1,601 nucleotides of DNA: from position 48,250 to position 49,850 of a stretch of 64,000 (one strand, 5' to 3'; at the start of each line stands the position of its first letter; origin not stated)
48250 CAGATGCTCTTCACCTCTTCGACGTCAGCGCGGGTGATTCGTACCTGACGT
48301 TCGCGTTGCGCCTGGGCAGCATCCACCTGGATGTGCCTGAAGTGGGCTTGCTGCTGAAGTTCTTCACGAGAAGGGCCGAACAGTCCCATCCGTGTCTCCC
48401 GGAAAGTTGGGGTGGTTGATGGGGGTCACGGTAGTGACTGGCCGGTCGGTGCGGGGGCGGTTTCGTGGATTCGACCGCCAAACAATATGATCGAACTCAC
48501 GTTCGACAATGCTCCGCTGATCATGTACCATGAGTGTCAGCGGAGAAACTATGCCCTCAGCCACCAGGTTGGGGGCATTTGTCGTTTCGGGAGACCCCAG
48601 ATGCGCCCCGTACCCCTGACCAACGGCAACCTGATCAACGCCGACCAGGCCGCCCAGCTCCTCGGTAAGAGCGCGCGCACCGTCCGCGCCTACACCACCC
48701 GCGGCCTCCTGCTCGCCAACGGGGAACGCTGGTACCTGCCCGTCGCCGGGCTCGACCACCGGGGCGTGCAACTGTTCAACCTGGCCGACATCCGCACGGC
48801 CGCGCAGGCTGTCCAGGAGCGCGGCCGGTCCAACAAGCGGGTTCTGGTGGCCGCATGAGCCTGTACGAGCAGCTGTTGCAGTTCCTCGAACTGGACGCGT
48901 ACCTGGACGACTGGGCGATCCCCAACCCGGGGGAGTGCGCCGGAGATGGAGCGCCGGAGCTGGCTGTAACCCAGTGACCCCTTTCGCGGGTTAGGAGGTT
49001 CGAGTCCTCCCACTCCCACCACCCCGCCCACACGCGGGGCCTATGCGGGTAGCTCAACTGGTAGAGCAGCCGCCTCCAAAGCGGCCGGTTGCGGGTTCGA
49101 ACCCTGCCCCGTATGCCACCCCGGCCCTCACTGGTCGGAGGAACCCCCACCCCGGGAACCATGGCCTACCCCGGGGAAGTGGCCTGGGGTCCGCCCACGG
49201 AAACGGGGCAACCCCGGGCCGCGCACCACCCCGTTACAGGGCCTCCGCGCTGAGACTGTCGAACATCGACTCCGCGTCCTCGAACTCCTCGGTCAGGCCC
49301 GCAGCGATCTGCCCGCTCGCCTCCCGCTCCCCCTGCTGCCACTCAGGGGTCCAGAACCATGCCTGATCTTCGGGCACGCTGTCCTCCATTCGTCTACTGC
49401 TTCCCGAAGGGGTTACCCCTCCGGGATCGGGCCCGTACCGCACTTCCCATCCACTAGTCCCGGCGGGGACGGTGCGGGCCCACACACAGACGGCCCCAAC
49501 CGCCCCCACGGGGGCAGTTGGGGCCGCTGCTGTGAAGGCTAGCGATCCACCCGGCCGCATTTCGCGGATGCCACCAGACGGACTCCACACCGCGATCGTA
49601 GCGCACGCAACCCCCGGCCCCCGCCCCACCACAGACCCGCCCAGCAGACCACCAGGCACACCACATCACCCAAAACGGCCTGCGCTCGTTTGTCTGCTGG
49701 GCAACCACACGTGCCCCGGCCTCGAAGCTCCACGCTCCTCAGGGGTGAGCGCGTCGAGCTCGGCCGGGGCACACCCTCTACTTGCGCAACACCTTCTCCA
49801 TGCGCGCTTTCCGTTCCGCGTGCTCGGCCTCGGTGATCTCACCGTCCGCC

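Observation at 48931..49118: Two tandem phage-encoded tRNAs (Tyr-GTA, Trp-CCA) not called by ORF-based annotation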

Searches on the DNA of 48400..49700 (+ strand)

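Call 4: search_rna_families(source=window, start=48700, end=49400, threshold=evalue, max_evalue=10, show_alignments=4)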
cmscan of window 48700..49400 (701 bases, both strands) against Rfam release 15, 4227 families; matches with E-value up to 10: 5.
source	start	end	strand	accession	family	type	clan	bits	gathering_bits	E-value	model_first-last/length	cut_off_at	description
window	49043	49115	+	RF00005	tRNA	Gene; tRNA;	CL00001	62.1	29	5.3e-13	1-71/71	no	tRNA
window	48931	49017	+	RF01852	tRNA-Sec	Gene; tRNA;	CL00001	32.9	47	0.00013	1-91/91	no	Selenocysteine transfer RNA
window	48967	49101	+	RF02553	YrlA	Gene; sRNA;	-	22.7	69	0.027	1-114/114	no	Y RNA-like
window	49179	49222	-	RF00776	mir-540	Gene; miRNA;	-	16.3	80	6.3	1-67/67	no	mir-540 microRNA precursor family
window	48798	48837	-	RF02784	SorX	Gene; sRNA;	-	13.4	46.6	3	35-67/73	no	Singlet oxygen resistance RNA X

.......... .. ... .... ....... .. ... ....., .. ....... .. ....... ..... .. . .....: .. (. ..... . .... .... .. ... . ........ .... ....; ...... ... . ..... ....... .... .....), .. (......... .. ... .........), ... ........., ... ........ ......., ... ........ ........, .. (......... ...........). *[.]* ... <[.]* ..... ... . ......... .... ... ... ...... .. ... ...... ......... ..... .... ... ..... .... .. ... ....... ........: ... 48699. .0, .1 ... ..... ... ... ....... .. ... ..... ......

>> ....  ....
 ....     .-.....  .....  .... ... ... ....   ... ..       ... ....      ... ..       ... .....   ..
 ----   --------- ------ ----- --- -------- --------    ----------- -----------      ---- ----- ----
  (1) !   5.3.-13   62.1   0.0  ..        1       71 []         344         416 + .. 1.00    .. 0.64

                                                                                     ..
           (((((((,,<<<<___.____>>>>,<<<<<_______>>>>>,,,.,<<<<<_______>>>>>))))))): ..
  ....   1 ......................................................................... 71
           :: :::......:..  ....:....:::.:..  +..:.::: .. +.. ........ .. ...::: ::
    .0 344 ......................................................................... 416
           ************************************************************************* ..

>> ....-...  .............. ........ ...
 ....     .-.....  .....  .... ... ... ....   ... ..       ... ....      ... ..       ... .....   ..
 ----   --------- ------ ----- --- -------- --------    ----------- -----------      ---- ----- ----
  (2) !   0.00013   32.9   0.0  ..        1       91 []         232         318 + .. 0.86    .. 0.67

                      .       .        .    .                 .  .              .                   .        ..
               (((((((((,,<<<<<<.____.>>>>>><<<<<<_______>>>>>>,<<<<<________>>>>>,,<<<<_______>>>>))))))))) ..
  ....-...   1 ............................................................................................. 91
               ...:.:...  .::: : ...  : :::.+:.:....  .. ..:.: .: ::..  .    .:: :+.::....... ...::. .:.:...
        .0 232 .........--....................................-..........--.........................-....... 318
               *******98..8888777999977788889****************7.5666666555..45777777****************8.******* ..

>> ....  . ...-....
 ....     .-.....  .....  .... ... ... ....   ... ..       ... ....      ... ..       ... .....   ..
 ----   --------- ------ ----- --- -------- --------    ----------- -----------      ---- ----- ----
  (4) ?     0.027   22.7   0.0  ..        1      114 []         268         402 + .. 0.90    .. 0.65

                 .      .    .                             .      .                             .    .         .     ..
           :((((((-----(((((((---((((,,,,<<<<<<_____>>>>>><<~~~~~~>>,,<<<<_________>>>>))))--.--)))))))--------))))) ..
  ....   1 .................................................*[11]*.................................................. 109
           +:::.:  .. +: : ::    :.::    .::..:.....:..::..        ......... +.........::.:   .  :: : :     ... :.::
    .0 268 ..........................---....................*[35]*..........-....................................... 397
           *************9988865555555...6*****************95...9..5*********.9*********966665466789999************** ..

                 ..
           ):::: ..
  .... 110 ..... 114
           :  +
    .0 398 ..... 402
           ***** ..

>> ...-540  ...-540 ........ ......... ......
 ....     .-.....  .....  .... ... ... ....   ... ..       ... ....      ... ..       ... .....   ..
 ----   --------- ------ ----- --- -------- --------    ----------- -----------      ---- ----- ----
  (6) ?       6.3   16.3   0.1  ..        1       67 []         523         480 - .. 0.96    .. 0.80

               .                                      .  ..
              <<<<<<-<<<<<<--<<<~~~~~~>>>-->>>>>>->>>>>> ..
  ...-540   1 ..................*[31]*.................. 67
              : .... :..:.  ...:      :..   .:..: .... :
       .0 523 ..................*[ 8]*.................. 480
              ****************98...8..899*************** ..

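Call 5: search_dna_similar(query=window:48400-49700:+, collection=phages, mode=near, max_rows=30)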
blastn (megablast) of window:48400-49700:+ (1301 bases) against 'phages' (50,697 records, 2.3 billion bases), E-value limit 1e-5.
No match.

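Call 12: search_dna_similar(query=window:48900-49140:+, collection=phages, mode=distant, max_rows=40, max_evalue=0.001)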
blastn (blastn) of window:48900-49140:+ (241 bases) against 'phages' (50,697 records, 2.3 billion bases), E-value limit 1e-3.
Records with a match: 621; places in all: 630; records where one place covers at least 80% of the query: 0.
Best place of each record, by identity: 90-95% 8; 80-90% 529; 60-80% 84.
By first word of the organism name: Mycobacterium 517; Gordonia 19; Stenotrophomonas 17; Caulobacter 12; Corynebacterium 9; Streptomyces 7; Klebsiella 5; Fromanvirus 4; Bacillus 4; Microbacterium 3; and 17 more.
By host as written in the record: Mycobacterium smegmatis mc2 155 362; Mycobacterium smegmatis mc#155 90; Mycobacterium smegmatis mc2155 23; Gordonia terrae 3612 18; - 12; Caulobacter vibrioides CB15 12; Stenotrophomonas maltophilia 12; Corynebacterium xerosis 7; and 56 more.
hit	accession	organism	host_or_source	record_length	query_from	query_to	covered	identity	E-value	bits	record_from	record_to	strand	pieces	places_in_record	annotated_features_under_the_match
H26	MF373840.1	Mycobacterium phage Fred313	Mycobacterium smegmatis mc#155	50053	95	217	51%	75.6%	2e-15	89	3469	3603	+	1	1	7: tRNA-Trp | 6: tRNA-Asn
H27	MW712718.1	Mycobacterium phage Scout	Mycobacterium smegmatis mc#155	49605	95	217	51%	75.6%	2e-15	89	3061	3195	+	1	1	7: tRNA-Pro | 6: tRNA-Val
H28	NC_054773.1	Mycobacterium phage Pistachio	Mycobacterium phlei GTIS10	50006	97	220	51%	74.1%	2e-15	88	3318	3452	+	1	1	8: tRNA-Trp | 7: tRNA-Asn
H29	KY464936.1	Mycobacterium phage Idleandcovert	Mycobacteriophage smegmatis mc2 155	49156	97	220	51%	74.1%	2e-15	88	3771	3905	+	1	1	tRNA-Trp | tRNA-Asn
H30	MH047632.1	Mycobacterium phage Puppy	Mycobacterium phlei GTIS10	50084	97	220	51%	74.1%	2e-15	88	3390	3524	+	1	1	8: tRNA-Trp | 7: tRNA-Asn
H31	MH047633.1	Mycobacterium phage Pistachio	Mycobacterium phlei GTIS10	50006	97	220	51%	74.1%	2e-15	88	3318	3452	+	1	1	8: tRNA-Trp | 7: tRNA-Asn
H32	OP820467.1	Mycobacterium phage BlueBird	Mycobacterium smegmatis mc#155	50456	97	220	51%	74.1%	2e-15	88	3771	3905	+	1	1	8: tRNA-Trp | 7: tRNA-Asn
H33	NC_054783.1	Mycobacterium phage Yecey3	Mycobacterium smegmatis mc2 155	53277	95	205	46%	71.3%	1e-5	55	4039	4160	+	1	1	8: tRNA-Trp | 7: tRNA-Asn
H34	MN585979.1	Mycobacterium phage Yecey3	Mycobacterium smegmatis mc2 155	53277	95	205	46%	71.3%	1e-5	55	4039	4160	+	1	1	8: tRNA-Trp | 7: tRNA-Asn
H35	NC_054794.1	Mycobacterium phage Stasia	Mycobacterium smegmatis mc2 155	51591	120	220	42%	75.2%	4e-11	74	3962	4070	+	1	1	7: tRNA-Trp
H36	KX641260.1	Mycobacterium phage Stasia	Mycobacterium smegmatis mc2 155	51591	120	220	42%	75.2%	4e-11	74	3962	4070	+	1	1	7: tRNA-Trp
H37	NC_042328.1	Mycobacterium phage HelDan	Mycobacterium smegmatis mc2 155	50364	120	217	41%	75.7%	1e-11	76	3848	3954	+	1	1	7: tRNA-Trp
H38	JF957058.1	Mycobacterium phage HelDan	Mycobacterium smegmatis mc2 155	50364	120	217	41%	75.7%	1e-11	76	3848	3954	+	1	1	7: tRNA-Trp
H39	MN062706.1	Mycobacterium phage Heathen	Mycobacterium smegmatis mc2 155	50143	120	217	41%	75.7%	1e-11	76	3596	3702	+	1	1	7: tRNA-Trp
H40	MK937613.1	Corynebacterium phage StAB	Corynebacterium xerosis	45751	110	209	41%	72.3%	4e-5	54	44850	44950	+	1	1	61: tRNA-Leu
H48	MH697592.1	Mycobacterium phage Rando14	Mycobacterium smegmatis mc2 155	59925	136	217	34%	87.1%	8e-20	103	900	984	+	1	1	4: tRNA-Trp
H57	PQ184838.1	Mycobacterium phage ResDef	Mycobacterium smegmatis mc#155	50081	143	227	35%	80.7%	3e-13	82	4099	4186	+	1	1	8: tRNA-Trp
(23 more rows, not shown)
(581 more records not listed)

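Call 39: get_annotated_region(hit=H48, flank=300)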
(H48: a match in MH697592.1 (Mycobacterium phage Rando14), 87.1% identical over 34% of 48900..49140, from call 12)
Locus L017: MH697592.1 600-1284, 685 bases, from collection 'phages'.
description: Mycobacterium phage Rando14, complete genome.
organism: Mycobacterium phage Rando14 (NCBI taxid 2301556)
taxonomy: Viruses; Duplodnaviria; Heunggongvirae; Uroviricota; Caudoviricetes; Weiservirinae; Kratiovirus; Kratiovirus rando14
host: Mycobacterium smegmatis mc2 155; source: soil; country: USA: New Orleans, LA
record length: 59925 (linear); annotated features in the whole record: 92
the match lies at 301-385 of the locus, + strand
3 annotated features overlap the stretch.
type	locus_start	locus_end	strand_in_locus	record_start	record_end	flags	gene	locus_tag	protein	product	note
CDS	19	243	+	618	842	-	3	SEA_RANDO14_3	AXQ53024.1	hypothetical protein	-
tRNA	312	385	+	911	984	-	4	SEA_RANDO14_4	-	tRNA-Trp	codon recognized: UGG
CDS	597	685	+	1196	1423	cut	5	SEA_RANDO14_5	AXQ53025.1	hypothetical protein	-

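Call 40: get_annotated_region(hit=H26, flank=300)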
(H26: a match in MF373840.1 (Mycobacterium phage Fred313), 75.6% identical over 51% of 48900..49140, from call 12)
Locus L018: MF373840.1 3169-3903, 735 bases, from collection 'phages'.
description: Mycobacterium phage Fred313, complete genome.
organism: Mycobacterium phage Fred313 (NCBI taxid 2015809)
taxonomy: Viruses; Duplodnaviria; Heunggongvirae; Uroviricota; Caudoviricetes; Veracruzvirus; Veracruzvirus heldan
host: Mycobacterium smegmatis mc#155; source: soil; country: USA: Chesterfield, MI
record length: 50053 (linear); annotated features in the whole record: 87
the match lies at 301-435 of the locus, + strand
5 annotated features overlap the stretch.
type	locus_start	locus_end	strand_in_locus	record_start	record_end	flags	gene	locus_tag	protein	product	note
CDS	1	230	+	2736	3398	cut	5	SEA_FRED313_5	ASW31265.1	hypothetical protein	-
tRNA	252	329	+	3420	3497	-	6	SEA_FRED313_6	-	tRNA-Asn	-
tRNA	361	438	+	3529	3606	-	7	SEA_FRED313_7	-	tRNA-Trp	-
CDS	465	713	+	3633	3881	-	8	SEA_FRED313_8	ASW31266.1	hypothetical protein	-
CDS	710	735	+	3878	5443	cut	9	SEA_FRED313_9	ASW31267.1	lysin A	-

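Call 41: get_annotated_region(hit=H57, flank=300)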
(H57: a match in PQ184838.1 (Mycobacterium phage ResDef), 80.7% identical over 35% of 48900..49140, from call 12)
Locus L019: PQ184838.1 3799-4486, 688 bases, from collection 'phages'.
description: Mycobacterium phage ResDef, complete genome.
organism: Mycobacterium phage ResDef (NCBI taxid 3251039)
taxonomy: Viruses; Duplodnaviria; Heunggongvirae; Uroviricota; Caudoviricetes
host: Mycobacterium smegmatis mc#155; source: North Andover, MA; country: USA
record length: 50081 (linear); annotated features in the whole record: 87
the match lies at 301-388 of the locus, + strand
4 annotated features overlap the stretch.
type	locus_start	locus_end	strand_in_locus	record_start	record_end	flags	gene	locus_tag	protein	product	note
CDS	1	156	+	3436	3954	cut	6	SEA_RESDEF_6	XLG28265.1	hypothetical protein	-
tRNA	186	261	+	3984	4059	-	7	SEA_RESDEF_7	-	tRNA-Asn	tRNA-Asn(gtt)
tRNA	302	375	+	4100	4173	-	8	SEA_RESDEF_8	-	tRNA-Trp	tRNA-Trp(cca)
CDS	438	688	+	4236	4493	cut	9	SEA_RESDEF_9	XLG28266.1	hypothetical protein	-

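Call 42: get_annotated_region(hit=H35, flank=300)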
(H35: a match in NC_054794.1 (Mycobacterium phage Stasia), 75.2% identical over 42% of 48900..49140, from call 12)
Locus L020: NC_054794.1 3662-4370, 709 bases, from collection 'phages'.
description: Mycobacterium phage Stasia, complete genome.
organism: Mycobacterium phage Stasia (NCBI taxid 1897548)
taxonomy: Viruses; Duplodnaviria; Heunggongvirae; Uroviricota; Caudoviricetes; Backyardiganvirus; Backyardiganvirus stasia
host: Mycobacterium smegmatis mc2 155; source: soil; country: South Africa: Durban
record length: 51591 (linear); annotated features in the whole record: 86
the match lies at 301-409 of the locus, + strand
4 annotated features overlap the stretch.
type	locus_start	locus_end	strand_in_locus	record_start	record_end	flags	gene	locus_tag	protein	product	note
CDS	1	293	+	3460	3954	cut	6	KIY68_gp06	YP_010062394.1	hypothetical protein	-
tRNA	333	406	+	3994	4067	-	7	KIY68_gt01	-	tRNA-Trp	tRNA-Trp(cca)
CDS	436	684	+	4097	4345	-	8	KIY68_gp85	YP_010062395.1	hypothetical protein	-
CDS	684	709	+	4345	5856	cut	9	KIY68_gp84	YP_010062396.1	endolysin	-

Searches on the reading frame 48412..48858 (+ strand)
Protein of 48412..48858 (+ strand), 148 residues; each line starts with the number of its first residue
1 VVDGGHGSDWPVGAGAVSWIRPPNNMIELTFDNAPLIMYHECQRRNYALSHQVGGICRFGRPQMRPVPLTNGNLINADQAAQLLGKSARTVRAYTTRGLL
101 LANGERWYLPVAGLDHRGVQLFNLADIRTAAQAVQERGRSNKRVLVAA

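Call 9: search_protein_families(library=pfam, max_evalue=0.01, proteins=[window:48412-48858:+])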
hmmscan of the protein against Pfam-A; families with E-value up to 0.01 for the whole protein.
window:48412-48858:+ (148 aa): 2 families
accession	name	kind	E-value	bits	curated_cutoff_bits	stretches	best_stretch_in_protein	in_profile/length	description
PF12728.13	HTH_17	-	0.00028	21.5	27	1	76-115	3-44/51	Helix-turn-helix domain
PF00376.29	MerR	-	0.0017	18.5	28.2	1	79-100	4-25/38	MerR family regulatory protein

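Call 10: search_protein_families(library=phrogs, max_evalue=0.001, proteins=[window:48412-48858:+])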
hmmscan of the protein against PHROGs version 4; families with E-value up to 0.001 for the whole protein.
window:48412-48858:+ (148 aa): 1 family
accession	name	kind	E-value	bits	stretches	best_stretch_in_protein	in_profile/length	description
phrog_2474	-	transcription regulation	6.3e-11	43.2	1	72-141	46-106/118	MerR-like transcriptional regulator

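Call 14: find_related_loci(query=window:48412-48858:+, collection=viral_contigs, flank=4000)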
Query window:48412-48858:+ (148 aa) in viral_contigs; peptide patterns used: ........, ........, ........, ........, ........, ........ (x = any residue, [..] = any of these).
13 stretches matched a pattern, but none encodes a relative of the query by tblastn (E <= 1e-3).

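Call 20: find_encoding_contigs(protein=window:48412-48858:+, flank=10000, max_places=10)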
Protein window:48412-48858:+ (148 aa): no gene with exactly this product is on record in the collection.
